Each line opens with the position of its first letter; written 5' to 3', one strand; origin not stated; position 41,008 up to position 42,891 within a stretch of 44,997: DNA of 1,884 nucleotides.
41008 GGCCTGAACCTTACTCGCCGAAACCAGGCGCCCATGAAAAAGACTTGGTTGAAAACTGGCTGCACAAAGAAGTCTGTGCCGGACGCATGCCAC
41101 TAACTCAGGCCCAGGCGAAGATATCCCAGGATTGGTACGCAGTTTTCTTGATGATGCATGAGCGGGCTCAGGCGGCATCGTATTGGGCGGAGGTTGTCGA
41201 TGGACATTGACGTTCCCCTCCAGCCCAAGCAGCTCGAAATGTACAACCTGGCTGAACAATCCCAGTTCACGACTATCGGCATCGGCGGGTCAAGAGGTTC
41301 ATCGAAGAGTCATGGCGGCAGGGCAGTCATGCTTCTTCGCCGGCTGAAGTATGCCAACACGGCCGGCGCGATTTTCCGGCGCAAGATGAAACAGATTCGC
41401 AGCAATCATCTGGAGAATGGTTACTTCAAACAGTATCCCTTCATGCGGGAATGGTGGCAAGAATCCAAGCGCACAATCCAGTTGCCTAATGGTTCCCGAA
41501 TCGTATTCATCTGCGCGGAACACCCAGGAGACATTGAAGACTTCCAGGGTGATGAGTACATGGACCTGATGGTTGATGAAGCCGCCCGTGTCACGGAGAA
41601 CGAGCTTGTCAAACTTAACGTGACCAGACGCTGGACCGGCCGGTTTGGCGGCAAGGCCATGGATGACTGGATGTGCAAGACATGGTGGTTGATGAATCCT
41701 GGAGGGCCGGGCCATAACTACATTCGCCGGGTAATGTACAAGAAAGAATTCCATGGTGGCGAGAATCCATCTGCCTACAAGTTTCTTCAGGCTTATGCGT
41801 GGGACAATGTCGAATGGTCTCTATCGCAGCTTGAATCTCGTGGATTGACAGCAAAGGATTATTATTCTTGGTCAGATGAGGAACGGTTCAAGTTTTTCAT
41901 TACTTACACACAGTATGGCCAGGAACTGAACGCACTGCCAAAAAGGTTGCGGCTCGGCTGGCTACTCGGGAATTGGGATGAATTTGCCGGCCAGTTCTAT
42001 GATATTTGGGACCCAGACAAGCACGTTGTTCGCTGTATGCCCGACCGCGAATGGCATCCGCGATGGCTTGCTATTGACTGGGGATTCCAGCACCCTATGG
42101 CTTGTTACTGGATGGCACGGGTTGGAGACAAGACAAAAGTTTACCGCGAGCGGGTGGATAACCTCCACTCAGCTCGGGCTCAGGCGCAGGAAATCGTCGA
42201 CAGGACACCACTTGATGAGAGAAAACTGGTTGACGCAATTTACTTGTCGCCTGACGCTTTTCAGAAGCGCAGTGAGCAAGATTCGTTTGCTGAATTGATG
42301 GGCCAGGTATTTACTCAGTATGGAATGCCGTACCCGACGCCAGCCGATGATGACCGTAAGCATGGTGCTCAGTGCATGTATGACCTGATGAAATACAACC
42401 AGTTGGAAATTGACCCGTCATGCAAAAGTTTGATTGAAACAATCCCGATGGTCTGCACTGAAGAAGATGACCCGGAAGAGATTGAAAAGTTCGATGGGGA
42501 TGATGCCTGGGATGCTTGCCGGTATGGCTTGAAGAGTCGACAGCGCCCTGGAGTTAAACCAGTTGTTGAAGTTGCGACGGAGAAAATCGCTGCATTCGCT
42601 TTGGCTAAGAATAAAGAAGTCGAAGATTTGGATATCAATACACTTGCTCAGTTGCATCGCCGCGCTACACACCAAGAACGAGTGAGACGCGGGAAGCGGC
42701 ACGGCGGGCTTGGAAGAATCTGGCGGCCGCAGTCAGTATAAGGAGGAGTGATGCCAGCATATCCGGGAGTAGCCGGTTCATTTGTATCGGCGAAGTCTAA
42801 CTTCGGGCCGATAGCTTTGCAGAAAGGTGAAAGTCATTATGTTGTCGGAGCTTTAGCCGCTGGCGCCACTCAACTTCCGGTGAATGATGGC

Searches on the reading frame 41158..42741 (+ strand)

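Call 50: search_protein_families(library=phrogs, proteins=[window:41158-42741:+], max_evalue=0.00001)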
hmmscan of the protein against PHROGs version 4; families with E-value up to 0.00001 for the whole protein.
window:41158-42741:+ (527 aa): 5 families
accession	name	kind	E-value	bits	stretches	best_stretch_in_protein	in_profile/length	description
phrog_2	-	head and packaging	8e-26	92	1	16-468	260-600/807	terminase large subunit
phrog_979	-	head and packaging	1.1e-18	68.3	1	14-154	147-285/642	terminase large subunit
phrog_5653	-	head and packaging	3.2e-08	34.5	1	272-464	2-183/199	terminase large subunit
phrog_9526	-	head and packaging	4.7e-06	27.2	1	31-150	19-142/280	terminase large subunit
phrog_3717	-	head and packaging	8.9e-06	26.3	0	29-183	15-166/277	terminase large subunit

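Call 69: search_protein_families(library=pfam, proteins=[window:41158-42741:+], max_evalue=0.01)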
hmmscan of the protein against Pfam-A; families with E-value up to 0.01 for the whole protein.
window:41158-42741:+ (527 aa): 2 families
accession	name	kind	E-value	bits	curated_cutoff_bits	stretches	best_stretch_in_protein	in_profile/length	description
PF04466.19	Terminase_3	-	2.9e-05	24.1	23.2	1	43-196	8-154/201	Phage terminase large subunit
PF03237.21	Terminase_6N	-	0.002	18.3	22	1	47-149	7-112/215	Terminase large subunit, T4likevirus-type, N-terminal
